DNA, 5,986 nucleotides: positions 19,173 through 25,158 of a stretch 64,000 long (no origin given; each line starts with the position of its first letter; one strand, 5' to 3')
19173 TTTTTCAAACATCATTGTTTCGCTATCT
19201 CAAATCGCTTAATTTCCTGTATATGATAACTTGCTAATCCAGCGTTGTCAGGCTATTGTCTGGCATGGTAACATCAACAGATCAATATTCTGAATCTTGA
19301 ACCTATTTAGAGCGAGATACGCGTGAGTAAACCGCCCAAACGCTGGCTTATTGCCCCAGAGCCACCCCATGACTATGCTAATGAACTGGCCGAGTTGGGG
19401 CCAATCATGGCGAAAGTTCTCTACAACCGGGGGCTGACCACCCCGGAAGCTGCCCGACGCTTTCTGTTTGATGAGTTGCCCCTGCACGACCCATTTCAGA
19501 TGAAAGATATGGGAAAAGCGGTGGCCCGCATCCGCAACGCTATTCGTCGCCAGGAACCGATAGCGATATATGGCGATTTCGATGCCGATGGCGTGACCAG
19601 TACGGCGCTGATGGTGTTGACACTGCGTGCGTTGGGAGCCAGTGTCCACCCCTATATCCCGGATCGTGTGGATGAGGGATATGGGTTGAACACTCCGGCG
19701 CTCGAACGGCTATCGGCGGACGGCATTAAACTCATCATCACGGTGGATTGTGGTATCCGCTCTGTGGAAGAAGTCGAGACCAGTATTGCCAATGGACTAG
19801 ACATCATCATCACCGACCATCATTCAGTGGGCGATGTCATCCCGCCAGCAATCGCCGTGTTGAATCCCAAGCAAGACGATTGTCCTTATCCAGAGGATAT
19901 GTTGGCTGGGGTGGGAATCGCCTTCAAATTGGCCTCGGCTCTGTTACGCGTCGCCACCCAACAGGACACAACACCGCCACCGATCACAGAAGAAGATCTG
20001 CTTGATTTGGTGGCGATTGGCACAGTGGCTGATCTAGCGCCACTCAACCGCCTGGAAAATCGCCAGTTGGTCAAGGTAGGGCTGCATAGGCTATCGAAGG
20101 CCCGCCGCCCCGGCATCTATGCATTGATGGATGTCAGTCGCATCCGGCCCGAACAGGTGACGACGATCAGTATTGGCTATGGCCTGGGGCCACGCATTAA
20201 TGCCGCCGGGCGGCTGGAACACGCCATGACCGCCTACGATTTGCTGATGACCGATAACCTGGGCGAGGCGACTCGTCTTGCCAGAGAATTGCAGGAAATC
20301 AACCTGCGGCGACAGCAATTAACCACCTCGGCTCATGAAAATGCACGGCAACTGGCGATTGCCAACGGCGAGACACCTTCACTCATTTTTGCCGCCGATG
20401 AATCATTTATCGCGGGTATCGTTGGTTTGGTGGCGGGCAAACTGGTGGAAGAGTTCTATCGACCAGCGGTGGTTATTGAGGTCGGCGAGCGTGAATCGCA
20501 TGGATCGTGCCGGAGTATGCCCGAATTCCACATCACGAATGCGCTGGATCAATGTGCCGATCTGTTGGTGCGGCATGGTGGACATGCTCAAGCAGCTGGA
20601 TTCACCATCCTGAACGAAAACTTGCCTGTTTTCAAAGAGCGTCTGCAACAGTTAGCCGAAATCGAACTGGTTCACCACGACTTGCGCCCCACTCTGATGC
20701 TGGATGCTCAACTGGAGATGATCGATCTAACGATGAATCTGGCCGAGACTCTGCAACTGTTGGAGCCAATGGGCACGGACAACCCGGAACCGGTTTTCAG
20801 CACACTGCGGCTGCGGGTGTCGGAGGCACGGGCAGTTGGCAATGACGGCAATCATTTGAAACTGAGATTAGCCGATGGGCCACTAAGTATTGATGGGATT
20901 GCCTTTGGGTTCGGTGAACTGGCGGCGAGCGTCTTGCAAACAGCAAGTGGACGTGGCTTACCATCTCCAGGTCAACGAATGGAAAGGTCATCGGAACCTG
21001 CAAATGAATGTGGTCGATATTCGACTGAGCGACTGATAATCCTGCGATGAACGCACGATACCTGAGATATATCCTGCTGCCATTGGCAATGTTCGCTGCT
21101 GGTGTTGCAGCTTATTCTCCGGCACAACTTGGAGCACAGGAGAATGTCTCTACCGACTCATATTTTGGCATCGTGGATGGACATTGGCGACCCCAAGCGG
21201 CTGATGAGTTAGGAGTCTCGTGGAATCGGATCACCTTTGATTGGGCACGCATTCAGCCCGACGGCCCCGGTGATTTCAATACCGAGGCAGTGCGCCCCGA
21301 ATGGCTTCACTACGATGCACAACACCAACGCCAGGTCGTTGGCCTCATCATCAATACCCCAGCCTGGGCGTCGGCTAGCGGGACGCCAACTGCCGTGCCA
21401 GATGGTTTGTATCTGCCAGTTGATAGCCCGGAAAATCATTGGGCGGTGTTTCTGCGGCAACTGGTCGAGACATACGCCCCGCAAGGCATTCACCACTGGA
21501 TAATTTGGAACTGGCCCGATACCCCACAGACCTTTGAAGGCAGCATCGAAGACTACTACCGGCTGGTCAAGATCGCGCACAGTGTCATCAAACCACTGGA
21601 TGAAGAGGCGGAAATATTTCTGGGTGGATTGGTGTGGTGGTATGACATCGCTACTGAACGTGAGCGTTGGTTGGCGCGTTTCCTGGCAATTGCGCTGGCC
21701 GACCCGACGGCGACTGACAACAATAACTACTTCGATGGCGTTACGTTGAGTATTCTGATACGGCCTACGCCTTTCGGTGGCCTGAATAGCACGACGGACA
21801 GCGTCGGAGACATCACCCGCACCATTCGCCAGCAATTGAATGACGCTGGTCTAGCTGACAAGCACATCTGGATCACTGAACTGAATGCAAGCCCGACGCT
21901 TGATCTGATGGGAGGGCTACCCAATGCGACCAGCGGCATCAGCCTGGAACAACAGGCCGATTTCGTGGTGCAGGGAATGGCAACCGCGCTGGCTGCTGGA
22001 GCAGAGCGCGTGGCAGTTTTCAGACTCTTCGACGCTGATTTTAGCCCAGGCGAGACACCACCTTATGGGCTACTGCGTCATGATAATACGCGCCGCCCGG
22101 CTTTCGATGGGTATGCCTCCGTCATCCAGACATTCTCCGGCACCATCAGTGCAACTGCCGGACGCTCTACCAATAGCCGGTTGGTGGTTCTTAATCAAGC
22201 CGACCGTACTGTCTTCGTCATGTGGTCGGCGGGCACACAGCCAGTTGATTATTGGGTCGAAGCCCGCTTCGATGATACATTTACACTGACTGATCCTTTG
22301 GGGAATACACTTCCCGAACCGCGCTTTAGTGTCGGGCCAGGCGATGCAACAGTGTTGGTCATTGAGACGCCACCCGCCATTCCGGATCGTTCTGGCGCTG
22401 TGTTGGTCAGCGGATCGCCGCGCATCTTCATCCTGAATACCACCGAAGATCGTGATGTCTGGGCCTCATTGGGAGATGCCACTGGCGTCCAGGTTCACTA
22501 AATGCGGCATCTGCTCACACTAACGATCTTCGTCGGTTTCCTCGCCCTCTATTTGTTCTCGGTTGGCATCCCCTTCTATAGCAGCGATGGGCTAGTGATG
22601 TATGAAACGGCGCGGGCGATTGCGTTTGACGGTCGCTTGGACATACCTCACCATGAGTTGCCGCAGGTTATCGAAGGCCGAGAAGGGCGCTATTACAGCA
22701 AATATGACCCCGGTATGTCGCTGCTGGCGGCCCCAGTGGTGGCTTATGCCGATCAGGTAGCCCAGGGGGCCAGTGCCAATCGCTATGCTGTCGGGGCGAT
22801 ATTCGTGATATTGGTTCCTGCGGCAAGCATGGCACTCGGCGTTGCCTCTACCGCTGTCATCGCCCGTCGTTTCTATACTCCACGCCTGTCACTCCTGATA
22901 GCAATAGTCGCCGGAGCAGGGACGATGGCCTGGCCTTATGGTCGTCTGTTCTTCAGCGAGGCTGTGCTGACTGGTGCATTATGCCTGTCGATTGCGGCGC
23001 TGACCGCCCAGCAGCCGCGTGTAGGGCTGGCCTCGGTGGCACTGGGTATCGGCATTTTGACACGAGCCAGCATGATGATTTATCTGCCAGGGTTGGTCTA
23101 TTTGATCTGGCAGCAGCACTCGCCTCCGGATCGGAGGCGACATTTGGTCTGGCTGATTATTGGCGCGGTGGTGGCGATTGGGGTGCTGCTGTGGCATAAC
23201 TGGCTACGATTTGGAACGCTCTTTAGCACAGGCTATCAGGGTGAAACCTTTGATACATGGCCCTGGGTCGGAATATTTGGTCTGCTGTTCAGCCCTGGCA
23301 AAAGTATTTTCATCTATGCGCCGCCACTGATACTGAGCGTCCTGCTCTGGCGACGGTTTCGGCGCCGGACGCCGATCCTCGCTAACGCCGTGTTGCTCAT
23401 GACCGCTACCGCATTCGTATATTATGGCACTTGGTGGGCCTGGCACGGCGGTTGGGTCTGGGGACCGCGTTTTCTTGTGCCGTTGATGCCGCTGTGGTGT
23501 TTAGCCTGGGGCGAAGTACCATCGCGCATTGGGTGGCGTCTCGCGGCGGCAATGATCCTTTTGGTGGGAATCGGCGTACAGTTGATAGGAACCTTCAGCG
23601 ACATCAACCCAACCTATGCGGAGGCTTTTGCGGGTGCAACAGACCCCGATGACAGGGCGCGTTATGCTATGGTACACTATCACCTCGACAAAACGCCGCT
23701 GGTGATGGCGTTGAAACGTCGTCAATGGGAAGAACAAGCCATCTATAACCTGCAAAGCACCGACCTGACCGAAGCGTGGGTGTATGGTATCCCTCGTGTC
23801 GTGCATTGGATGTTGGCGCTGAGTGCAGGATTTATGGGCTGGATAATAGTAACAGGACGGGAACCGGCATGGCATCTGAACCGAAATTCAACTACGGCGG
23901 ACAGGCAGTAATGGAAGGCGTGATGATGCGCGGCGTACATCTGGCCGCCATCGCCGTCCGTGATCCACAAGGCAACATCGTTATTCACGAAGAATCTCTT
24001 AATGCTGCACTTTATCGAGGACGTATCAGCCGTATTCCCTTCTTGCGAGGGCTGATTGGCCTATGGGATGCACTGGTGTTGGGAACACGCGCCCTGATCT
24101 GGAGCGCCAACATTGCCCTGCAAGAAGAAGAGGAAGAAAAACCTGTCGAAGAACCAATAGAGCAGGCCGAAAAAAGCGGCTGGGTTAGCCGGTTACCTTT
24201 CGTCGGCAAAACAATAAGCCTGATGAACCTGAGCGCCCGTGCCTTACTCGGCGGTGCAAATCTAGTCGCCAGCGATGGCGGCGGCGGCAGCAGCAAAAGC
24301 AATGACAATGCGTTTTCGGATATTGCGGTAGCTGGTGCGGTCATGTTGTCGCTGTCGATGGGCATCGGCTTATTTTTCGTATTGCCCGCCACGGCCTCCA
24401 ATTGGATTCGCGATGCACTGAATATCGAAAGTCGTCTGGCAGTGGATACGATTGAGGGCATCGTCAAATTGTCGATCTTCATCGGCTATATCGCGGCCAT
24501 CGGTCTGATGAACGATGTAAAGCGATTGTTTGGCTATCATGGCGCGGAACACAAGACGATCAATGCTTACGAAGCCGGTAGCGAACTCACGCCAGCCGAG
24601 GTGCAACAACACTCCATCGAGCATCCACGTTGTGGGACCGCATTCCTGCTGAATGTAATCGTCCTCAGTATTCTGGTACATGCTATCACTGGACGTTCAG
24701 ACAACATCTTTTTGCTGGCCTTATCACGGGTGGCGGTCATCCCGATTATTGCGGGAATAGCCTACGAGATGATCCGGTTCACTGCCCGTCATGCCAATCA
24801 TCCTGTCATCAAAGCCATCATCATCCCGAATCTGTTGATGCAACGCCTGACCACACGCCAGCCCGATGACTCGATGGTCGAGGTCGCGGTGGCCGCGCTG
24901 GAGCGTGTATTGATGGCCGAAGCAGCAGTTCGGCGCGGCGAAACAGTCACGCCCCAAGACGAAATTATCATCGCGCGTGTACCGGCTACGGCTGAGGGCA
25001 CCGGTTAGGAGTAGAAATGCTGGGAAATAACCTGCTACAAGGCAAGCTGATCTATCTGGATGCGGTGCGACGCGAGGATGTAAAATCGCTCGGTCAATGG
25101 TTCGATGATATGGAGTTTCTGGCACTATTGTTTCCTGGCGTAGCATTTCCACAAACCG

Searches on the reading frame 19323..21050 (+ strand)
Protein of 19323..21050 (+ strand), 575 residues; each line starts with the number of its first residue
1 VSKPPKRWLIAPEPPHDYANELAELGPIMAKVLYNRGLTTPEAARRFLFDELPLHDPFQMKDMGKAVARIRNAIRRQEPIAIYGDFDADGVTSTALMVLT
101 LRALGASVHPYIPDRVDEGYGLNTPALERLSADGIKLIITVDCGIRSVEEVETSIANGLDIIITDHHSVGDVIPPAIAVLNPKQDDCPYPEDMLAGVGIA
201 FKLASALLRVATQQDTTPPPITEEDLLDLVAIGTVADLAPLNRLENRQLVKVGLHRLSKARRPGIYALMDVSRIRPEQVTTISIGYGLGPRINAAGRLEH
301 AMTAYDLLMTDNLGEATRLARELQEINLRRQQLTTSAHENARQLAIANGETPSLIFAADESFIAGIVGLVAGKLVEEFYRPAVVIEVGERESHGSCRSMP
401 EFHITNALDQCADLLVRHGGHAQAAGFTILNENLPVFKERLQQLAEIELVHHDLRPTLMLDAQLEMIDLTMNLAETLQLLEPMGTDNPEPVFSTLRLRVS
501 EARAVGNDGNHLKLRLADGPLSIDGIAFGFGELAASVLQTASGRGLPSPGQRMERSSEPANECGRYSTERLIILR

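Call 61: search_protein_families(library=pfam, proteins=[window:19323-21050:+], max_evalue=0.00001)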
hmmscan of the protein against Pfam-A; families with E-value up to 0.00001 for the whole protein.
window:19323-21050:+ (575 aa): 3 families
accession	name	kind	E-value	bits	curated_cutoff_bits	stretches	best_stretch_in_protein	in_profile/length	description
PF01368.27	DHH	-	1.9e-27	96.5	28.1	1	80-234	2-125/125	DHH family, N-terminal domain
PF17768.7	RecJ_OB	-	1.9e-19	70.1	27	1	460-536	1-77/107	RecJ OB domain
PF02272.25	DHHA1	-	1.4e-08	35.5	25.9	1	355-445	5-100/102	DHHA1 domain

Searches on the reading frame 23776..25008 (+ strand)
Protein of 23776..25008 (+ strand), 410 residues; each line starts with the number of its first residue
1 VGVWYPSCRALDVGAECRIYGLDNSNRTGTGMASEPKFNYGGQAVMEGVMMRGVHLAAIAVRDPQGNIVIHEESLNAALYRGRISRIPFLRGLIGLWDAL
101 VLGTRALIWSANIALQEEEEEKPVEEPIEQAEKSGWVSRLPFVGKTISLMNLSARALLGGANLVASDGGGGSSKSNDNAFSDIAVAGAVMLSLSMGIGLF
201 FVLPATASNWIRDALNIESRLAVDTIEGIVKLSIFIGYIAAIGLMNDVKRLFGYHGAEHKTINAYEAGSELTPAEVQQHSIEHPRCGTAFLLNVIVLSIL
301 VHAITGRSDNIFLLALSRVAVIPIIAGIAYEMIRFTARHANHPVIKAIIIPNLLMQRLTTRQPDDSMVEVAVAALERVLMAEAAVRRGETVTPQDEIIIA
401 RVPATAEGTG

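Call 47: search_protein_families(library=pfam, proteins=[window:23776-25008:+], max_evalue=0.00001)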
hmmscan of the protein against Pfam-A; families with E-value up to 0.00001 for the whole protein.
window:23776-25008:+ (410 aa): 1 family
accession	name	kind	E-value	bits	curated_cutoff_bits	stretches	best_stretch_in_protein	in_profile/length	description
PF07136.16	DUF1385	-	9.8e-79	264.3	22.1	1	87-379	1-225/227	Protein of unknown function (DUF1385)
